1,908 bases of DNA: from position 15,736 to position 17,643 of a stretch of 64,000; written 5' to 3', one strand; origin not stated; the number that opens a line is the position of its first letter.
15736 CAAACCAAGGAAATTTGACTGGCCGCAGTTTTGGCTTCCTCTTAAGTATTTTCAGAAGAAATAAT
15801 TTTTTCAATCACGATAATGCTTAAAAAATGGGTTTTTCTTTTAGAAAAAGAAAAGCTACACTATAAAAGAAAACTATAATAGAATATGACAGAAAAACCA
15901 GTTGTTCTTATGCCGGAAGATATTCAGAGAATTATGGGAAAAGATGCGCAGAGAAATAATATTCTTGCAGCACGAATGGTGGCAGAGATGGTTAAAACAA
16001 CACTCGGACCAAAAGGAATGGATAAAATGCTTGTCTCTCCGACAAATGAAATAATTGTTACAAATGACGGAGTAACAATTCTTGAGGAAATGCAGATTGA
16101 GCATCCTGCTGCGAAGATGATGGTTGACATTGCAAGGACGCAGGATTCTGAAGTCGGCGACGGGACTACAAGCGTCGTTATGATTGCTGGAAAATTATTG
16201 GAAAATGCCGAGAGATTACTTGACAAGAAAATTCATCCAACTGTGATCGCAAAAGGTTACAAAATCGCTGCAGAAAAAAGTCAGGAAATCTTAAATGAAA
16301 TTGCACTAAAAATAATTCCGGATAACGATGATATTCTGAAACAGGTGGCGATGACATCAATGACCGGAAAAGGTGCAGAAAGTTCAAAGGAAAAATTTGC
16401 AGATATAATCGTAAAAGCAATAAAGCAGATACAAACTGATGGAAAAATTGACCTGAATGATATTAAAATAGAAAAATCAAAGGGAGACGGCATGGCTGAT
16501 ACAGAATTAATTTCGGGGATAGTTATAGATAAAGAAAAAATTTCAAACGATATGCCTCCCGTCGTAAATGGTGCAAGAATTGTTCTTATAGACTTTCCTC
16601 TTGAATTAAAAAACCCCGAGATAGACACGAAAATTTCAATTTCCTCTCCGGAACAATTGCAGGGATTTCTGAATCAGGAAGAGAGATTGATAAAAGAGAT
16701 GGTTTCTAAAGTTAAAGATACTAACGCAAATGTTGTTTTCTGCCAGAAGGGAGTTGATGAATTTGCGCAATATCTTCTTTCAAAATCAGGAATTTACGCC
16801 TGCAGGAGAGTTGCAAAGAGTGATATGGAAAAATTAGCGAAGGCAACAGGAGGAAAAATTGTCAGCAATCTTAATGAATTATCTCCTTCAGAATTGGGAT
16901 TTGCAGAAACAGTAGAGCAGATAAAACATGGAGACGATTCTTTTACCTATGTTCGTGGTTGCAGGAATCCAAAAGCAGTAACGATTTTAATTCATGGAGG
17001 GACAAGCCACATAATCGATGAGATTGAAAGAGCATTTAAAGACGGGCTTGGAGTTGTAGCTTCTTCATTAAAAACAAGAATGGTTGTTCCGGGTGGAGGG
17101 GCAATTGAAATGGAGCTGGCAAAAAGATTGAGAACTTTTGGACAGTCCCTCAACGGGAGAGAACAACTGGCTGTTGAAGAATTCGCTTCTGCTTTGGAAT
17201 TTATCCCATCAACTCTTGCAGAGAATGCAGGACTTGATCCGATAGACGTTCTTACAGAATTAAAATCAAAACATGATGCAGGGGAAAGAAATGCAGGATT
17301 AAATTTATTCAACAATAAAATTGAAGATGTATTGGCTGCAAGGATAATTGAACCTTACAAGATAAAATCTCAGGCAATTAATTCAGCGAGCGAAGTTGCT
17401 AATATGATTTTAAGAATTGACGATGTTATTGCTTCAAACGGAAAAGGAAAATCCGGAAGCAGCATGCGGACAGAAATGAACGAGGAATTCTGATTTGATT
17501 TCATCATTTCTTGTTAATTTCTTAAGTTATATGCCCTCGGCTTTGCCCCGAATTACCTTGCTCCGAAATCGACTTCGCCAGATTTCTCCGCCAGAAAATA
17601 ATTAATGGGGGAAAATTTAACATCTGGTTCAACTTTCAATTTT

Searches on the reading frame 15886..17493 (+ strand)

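Call 12: search_protein_families(library=pfam, proteins=[window:15886-17493:+])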
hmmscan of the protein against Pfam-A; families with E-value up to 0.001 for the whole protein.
window:15886-17493:+ (535 aa): 1 family
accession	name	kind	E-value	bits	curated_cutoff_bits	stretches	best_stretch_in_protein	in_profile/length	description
PF00118.29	Cpn60_TCP1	-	6.5e-181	602.7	34.3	1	32-516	1-487/490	TCP-1/cpn60 chaperonin family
